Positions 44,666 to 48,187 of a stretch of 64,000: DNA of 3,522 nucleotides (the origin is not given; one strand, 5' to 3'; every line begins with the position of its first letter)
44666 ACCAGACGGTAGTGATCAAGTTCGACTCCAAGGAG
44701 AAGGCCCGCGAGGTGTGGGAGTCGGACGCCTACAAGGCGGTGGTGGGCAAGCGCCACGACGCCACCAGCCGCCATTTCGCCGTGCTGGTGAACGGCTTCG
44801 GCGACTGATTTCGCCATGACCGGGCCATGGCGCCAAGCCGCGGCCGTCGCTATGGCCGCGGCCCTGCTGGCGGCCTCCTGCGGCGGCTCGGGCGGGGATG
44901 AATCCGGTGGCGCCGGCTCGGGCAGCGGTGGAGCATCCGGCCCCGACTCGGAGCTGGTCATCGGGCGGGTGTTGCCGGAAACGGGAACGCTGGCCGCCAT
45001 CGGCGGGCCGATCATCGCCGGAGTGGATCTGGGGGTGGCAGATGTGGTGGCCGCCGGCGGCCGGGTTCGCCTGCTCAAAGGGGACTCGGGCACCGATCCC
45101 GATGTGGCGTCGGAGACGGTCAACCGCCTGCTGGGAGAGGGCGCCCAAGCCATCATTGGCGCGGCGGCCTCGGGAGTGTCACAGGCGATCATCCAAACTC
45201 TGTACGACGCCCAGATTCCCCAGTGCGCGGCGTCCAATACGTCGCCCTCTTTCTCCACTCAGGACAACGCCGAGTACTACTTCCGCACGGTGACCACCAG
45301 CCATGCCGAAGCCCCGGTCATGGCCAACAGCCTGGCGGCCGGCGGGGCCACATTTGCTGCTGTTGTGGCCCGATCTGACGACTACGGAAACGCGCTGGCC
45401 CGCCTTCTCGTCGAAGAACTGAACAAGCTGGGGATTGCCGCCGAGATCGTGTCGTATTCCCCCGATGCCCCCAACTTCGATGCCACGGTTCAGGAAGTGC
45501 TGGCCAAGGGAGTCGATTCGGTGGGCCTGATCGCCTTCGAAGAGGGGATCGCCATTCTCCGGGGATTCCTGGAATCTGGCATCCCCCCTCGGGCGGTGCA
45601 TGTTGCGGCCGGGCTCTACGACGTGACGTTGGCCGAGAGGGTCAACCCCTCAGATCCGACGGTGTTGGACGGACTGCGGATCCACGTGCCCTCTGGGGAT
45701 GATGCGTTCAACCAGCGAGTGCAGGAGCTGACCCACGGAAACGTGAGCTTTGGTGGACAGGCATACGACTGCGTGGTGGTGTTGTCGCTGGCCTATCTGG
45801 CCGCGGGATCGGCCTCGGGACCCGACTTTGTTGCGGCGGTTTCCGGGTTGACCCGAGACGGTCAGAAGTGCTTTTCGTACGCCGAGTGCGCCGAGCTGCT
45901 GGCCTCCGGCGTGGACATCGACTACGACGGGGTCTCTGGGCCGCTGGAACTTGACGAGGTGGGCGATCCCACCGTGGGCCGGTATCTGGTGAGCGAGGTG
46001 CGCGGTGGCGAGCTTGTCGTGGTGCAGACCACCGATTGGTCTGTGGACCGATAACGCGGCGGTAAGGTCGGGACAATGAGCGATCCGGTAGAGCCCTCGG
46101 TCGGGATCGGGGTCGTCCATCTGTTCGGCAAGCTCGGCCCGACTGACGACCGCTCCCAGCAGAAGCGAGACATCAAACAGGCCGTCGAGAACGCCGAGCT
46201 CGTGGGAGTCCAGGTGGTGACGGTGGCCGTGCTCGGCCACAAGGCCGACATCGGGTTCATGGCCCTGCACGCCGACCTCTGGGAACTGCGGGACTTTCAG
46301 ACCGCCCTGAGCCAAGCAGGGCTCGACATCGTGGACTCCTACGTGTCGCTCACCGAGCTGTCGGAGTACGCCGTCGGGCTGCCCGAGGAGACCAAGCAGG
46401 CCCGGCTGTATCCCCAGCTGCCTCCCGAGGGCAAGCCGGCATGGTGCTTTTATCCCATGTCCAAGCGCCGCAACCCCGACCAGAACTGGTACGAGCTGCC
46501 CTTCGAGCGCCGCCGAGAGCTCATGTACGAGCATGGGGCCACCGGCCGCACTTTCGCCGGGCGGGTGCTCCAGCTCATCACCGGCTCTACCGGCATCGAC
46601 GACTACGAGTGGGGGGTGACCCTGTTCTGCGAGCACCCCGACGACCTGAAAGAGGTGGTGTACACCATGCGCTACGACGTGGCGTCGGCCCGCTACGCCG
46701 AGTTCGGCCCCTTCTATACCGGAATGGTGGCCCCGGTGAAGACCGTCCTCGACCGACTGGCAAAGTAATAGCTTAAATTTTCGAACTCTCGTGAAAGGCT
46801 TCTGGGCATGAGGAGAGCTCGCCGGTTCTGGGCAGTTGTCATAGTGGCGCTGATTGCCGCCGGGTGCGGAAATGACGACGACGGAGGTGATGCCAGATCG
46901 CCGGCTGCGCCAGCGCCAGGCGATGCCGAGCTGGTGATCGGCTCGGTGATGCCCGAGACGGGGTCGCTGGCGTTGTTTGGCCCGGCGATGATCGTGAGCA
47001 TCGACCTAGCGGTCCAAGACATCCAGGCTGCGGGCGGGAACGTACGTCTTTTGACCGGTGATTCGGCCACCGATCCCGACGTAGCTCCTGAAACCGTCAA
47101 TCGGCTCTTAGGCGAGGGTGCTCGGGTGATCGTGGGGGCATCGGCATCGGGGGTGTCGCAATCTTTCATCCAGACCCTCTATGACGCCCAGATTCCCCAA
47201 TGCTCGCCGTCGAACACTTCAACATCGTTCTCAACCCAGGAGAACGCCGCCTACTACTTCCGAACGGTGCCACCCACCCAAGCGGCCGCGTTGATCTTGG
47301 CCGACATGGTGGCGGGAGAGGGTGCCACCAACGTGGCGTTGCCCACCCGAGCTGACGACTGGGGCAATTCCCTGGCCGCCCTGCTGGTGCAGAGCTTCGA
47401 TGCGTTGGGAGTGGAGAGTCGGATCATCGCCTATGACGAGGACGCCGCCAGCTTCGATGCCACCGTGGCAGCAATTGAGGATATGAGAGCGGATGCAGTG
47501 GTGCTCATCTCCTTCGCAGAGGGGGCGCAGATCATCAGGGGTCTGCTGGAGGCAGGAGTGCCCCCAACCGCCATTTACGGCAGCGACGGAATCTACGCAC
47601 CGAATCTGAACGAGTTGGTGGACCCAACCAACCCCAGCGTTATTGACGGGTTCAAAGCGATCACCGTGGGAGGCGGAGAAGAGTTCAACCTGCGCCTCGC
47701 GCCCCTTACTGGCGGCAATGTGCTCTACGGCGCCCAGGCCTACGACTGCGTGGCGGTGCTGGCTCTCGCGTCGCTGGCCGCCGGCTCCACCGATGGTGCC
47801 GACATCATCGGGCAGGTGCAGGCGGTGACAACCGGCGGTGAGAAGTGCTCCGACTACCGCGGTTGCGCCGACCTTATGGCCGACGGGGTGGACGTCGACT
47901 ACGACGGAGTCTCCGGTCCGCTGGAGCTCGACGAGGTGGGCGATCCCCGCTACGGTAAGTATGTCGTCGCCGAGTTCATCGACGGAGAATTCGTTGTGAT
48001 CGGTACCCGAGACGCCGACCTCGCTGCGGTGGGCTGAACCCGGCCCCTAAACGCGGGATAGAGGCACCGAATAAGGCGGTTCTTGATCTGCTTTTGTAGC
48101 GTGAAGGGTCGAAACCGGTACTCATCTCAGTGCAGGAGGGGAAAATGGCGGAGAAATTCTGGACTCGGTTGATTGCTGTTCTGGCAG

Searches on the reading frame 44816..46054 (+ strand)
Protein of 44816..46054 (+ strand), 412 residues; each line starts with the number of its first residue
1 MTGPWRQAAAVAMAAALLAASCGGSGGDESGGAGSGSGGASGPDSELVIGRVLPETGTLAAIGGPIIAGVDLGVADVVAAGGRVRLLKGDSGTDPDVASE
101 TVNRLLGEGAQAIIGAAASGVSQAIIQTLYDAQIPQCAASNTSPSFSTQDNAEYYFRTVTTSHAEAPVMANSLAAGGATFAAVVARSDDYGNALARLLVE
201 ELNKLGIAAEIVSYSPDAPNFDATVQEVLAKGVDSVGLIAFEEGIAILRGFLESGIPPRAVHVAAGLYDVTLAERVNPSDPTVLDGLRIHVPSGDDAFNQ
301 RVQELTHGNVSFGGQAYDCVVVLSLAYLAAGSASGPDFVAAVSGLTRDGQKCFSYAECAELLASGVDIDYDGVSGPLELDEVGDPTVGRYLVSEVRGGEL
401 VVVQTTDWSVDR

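Call 4: search_protein_families(library=pfam, proteins=[window:44816-46054:+])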
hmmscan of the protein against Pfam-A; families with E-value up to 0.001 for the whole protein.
window:44816-46054:+ (412 aa): 2 families
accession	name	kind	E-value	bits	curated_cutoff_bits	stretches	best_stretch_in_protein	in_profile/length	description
PF13458.12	Peripla_BP_6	-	9.2e-29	101.6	31.7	1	48-346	3-312/343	Periplasmic binding protein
PF01094.35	ANF_receptor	-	1.1e-16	61.3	25.4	1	83-395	24-350/353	Receptor family ligand binding region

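Call 41: search_protein_families(library=ncbifam, proteins=[window:44816-46051:+], max_evalue=0.001)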
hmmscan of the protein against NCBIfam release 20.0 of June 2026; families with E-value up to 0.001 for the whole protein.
window:44816-46051:+ (412 aa): 1 family
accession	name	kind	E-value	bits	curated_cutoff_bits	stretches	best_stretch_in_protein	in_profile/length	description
NF011933.0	PRK15404.1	subfamily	8.4e-11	41.5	477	1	46-210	26-194/370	high-affinity branched-chain amino acid ABC transporter substrate-binding protein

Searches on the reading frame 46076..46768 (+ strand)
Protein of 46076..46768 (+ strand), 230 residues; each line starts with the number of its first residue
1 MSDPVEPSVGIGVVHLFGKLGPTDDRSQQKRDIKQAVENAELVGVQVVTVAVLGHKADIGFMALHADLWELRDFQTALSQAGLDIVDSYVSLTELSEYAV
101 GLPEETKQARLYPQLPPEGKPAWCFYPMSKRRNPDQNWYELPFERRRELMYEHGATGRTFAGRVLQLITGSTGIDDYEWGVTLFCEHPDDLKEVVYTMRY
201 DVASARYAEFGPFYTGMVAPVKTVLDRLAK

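Call 4: search_protein_families(library=pfam, proteins=[window:46076-46768:+])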
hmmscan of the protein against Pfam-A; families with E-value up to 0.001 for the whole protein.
window:46076-46768:+ (230 aa): 1 family
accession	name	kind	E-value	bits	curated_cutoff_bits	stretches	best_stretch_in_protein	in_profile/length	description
PF06778.18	Chlor_dismutase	-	6.2e-49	166.7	25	1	27-217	2-187/189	Chlorite dismutase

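Call 41: search_protein_families(library=ncbifam, proteins=[window:46076-46768:+], max_evalue=0.001)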
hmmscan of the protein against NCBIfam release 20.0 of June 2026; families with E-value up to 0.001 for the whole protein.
window:46076-46768:+ (230 aa): 3 families
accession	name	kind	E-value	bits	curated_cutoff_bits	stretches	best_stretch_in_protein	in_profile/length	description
NF008913.0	PRK12276.1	equivalog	3.9e-65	220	253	1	24-226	31-244/248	hydrogen peroxide-dependent heme synthase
NF007124.0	PRK09565.1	equivalog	7.7e-52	177.5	446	1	34-217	49-245/637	heme-binding protein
NF042928.1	HemQ_actino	equivalog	1.7e-16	60.2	235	1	24-228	20-219/220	hydrogen peroxide-dependent heme synthase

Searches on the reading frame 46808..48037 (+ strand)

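Call 4: search_protein_families(library=pfam, proteins=[window:46808-48037:+])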
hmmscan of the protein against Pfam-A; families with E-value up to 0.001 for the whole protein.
window:46808-48037:+ (409 aa): 2 families
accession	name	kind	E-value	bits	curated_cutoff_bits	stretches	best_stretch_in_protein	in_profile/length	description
PF13458.12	Peripla_BP_6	-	2.6e-29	103.4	31.7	1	43-341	3-312/343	Periplasmic binding protein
PF01094.35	ANF_receptor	-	3.9e-20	72.6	25.4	2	64-243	5-190/353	Receptor family ligand binding region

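Call 41: search_protein_families(library=ncbifam, proteins=[window:46808-48034:+], max_evalue=0.001)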
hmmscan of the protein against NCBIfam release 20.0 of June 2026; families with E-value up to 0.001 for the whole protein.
window:46808-48034:+ (409 aa): 1 family
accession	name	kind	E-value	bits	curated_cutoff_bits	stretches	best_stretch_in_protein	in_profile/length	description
NF011933.0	PRK15404.1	subfamily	5.1e-09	35.7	477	1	41-269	26-259/370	high-affinity branched-chain amino acid ABC transporter substrate-binding protein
